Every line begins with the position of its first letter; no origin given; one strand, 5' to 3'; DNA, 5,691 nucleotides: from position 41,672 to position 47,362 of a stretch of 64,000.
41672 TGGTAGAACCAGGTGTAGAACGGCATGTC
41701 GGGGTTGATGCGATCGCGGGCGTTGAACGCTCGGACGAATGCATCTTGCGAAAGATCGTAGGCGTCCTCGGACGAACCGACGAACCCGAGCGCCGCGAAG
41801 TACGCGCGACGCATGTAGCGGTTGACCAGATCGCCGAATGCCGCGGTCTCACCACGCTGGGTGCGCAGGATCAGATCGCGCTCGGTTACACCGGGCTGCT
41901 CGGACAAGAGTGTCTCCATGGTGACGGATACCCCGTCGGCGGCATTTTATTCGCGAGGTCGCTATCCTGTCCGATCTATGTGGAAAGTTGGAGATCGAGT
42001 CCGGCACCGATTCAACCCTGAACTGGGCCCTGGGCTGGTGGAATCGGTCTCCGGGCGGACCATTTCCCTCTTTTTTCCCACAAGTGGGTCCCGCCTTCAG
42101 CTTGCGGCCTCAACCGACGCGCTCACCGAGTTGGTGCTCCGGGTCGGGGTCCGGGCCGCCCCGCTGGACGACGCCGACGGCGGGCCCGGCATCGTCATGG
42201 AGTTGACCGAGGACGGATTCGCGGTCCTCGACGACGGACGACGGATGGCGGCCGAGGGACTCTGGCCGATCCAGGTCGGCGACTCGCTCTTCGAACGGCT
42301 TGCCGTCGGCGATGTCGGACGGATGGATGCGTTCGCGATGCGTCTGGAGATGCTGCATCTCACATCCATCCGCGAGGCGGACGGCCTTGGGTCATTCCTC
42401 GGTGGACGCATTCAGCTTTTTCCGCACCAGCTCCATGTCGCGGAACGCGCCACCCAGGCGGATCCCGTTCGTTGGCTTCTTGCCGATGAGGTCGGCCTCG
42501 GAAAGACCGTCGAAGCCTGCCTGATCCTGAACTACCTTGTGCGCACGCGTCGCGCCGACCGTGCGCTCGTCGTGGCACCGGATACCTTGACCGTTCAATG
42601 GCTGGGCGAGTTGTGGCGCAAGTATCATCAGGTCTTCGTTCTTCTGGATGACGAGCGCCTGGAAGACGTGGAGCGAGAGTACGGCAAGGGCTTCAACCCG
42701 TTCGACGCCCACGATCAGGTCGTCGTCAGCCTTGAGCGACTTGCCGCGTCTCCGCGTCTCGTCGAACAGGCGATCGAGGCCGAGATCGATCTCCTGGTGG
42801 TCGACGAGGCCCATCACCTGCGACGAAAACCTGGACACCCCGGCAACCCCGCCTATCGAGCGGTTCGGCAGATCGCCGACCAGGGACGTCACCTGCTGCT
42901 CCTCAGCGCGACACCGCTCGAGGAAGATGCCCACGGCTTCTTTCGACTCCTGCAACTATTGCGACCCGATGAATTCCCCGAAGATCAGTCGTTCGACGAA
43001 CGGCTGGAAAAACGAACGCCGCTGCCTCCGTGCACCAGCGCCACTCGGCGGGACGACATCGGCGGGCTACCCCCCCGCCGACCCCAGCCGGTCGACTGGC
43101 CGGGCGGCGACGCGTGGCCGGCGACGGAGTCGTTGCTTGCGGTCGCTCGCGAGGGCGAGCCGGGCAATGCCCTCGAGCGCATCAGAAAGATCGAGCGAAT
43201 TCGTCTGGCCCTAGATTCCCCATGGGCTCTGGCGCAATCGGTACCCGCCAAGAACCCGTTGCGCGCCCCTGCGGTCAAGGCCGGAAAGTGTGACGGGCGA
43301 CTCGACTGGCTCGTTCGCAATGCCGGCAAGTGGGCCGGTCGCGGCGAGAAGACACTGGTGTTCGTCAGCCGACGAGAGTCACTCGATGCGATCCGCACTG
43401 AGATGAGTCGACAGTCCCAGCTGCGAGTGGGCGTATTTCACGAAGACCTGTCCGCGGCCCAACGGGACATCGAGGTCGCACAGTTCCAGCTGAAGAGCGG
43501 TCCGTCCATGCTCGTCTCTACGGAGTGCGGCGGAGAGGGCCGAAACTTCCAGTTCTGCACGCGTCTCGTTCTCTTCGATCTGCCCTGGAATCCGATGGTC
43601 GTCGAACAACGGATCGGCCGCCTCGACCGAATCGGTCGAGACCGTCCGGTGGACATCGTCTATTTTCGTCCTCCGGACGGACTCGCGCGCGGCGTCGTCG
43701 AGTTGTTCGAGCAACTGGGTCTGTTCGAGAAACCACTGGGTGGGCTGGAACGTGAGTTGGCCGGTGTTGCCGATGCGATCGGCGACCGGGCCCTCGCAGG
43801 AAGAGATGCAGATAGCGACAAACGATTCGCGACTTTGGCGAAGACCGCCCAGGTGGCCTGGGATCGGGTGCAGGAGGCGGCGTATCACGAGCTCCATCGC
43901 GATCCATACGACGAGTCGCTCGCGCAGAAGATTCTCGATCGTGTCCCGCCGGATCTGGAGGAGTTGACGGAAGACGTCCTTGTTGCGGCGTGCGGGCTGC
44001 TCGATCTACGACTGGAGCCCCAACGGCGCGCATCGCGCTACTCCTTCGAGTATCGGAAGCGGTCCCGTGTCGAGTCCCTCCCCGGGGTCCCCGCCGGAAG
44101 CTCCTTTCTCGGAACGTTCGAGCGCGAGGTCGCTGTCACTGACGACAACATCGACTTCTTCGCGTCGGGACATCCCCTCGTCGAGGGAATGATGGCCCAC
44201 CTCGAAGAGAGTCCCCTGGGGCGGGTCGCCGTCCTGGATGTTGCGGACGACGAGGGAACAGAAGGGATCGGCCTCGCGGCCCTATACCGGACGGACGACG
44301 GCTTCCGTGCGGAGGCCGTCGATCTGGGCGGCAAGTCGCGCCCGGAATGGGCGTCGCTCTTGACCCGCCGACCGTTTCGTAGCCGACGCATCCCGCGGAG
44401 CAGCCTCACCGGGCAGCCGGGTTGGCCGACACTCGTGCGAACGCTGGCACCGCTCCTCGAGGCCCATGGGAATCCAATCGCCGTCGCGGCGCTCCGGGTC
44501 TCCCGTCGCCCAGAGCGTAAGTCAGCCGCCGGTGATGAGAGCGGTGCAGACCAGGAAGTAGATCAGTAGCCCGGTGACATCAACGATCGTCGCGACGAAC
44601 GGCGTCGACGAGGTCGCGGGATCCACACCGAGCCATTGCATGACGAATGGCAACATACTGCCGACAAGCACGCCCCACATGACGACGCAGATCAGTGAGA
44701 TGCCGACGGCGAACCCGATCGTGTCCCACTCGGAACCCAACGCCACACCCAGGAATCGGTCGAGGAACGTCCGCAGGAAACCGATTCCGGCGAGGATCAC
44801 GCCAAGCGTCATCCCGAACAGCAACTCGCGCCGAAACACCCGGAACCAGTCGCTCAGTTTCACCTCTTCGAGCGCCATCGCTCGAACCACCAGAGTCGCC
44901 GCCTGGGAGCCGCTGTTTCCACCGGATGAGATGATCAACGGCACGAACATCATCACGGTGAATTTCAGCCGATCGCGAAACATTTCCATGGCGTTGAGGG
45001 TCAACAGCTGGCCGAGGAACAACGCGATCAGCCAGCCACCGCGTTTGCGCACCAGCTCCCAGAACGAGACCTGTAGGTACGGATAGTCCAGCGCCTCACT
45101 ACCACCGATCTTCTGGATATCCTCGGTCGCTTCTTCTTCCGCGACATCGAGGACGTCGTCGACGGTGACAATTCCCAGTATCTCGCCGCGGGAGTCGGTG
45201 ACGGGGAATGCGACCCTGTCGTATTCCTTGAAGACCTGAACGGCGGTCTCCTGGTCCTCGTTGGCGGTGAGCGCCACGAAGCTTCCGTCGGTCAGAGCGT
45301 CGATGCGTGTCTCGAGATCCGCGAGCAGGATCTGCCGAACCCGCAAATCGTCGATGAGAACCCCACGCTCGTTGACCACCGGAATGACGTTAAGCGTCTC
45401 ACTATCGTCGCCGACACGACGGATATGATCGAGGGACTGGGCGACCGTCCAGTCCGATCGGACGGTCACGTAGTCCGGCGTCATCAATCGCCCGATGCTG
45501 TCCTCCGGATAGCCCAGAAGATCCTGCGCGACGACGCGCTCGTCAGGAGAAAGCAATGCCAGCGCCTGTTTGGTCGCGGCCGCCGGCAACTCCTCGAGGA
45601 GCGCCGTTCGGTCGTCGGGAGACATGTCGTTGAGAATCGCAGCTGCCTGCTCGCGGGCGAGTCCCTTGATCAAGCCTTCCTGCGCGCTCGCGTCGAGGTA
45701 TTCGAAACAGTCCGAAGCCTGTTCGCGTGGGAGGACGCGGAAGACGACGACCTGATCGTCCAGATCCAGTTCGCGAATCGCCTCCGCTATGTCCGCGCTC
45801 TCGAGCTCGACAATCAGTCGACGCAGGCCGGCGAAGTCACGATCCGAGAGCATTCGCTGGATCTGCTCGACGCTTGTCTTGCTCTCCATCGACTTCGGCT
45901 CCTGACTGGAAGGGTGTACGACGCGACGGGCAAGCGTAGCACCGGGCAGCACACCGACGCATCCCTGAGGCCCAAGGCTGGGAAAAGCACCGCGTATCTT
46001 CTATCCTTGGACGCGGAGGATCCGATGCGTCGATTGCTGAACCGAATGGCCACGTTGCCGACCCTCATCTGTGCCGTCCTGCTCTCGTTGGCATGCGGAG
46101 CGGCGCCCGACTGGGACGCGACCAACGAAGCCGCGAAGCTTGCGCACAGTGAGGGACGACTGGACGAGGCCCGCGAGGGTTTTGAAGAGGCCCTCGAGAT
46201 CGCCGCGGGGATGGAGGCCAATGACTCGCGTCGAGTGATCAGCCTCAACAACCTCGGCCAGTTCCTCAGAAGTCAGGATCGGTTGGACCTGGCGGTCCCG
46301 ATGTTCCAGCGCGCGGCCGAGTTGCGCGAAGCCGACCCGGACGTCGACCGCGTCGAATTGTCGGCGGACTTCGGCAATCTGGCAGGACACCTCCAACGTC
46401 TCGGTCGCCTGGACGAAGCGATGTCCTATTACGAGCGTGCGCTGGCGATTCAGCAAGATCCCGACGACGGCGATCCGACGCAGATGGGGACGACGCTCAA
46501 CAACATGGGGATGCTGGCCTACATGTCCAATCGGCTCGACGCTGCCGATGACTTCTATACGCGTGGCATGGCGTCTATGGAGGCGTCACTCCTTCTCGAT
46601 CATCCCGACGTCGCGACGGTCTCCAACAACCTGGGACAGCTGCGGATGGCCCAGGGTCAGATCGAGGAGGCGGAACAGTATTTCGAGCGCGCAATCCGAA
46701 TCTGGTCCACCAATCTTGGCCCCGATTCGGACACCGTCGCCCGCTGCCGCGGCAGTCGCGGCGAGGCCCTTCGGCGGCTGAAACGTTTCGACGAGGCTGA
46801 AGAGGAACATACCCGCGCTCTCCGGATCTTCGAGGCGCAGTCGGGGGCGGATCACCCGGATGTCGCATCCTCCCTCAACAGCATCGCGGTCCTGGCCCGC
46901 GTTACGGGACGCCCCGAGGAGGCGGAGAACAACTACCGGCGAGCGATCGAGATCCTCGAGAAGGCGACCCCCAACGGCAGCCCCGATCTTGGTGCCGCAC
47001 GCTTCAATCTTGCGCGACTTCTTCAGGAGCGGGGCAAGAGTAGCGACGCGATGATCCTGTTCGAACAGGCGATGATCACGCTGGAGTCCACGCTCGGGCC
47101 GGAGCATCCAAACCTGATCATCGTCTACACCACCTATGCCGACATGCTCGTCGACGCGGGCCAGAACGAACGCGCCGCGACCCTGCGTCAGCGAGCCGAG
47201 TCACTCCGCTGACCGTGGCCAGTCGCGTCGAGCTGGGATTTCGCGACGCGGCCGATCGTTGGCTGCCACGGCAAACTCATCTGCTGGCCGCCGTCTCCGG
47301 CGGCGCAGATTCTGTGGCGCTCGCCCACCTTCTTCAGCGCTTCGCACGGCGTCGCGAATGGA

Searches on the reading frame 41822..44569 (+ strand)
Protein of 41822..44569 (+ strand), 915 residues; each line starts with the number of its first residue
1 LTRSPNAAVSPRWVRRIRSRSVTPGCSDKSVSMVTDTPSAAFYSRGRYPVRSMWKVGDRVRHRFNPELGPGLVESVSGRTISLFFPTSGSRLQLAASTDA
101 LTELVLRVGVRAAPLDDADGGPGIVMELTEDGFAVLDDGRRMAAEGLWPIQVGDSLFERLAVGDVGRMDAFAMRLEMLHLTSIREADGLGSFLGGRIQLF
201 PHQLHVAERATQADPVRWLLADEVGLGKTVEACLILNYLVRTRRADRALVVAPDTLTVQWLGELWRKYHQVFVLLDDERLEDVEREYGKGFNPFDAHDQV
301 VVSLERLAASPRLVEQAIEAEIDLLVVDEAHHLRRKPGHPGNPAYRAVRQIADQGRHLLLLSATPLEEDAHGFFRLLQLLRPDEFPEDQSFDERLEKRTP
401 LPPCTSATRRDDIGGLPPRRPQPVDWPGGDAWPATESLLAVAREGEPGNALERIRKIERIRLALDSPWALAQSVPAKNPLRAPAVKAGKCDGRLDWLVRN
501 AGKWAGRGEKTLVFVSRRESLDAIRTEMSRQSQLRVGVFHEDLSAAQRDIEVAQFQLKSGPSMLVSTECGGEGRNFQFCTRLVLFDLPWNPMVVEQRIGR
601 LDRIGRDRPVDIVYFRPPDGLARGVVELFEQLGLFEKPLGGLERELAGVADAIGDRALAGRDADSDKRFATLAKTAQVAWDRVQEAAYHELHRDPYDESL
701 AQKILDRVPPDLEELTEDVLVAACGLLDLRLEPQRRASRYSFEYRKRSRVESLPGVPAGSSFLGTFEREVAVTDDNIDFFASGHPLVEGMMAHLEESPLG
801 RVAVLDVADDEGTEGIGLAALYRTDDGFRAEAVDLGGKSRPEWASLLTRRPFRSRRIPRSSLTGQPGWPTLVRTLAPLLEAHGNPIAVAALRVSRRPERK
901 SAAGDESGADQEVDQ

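Call 39: search_protein_families(library=pfam, proteins=[window:41822-44569:+], max_evalue=0.00001)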
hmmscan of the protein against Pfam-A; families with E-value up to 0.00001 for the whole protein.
window:41822-44569:+ (915 aa): 5 families
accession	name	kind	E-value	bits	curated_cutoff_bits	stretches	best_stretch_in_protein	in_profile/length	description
PF00176.29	SNF2-rel_dom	-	5e-20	72.2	24.9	1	218-396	20-194/290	SNF2-related domain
PF00271.37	Helicase_C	-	4.8e-19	69.1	23.5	1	504-605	11-110/110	Helicase conserved C-terminal domain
PF04851.21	ResIII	-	4e-11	43.5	22.5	1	197-365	2-162/164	Type III restriction enzyme, res subunit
PF00270.35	DEAD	-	3.3e-07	30.6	26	1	203-366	4-161/167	DEAD/DEAH box helicase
PF12137.13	RapA_C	-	4.7e-07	29.6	26.8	1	746-812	139-204/360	RNA polymerase recycling family C-terminal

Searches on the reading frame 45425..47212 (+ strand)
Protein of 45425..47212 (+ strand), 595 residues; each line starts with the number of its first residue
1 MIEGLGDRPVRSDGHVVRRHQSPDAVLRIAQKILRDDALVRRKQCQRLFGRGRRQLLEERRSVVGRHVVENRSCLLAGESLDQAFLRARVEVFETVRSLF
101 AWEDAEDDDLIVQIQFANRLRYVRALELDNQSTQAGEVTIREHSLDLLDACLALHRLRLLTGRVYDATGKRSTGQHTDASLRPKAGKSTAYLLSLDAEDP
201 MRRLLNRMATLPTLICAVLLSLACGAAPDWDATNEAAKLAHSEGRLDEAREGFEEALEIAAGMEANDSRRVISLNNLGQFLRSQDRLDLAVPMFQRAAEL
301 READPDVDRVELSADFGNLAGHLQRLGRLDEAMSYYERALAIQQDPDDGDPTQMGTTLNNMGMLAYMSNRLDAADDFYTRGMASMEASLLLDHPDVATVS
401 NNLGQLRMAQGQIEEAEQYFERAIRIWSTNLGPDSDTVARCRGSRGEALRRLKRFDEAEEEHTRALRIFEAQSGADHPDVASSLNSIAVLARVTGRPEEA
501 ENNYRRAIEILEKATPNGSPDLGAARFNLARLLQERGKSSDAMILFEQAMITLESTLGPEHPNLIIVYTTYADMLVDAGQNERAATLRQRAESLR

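Call 39: search_protein_families(library=pfam, proteins=[window:45425-47212:+], max_evalue=0.00001)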
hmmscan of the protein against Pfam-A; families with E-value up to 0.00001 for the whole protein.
window:45425-47212:+ (595 aa): 14 families
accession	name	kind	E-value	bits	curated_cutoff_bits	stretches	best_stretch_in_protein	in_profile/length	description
PF13424.12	TPR_12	-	9.4e-59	196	30.1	5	395-471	1-77/77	Tetratricopeptide repeat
PF13374.12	TPR_10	-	6e-44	147.3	27.5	2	528-563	7-42/42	Tetratricopeptide repeat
PF00515.34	TPR_1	-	2e-33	113.2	27.8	1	401-429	5-33/34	Tetratricopeptide repeat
PF24885.1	TPR_NPHP3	-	2.1e-33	116.2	100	3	393-514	95-216/239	Nephrocystin-3 TPR domain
PF07719.23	TPR_2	-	1.9e-27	93.5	27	0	400-426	4-30/34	Tetratricopeptide repeat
PF13181.12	TPR_8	-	3.3e-25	86.5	25.7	0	400-426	4-30/34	Tetratricopeptide repeat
PF13176.12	TPR_7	-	1.6e-19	68.7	27.9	0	317-348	3-34/36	Tetratricopeptide repeat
PF17874.7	TPR_MalT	-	6.2e-18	65.6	45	1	237-425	8-189/336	MalT-like TPR region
PF13432.12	TPR_16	-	8.6e-18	64.9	32.7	0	389-429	23-63/65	Tetratricopeptide repeat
PF13428.12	TPR_14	-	6.4e-15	54.6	23.5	0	319-349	7-35/44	Tetratricopeptide repeat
PF14559.12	TPR_19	-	2.1e-12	47.6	25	0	500-549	3-51/68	Tetratricopeptide repeat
PF13431.12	TPR_17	-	1.4e-09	37.9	24.4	0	520-542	10-32/34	Tetratricopeptide repeat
PF13414.12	TPR_11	-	1.8e-08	34.4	26.8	0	326-345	7-26/42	TPR repeat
PF12968.13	DUF3856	-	4.3e-06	27.2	27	0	405-513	17-132/143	Domain of Unknown Function (DUF3856)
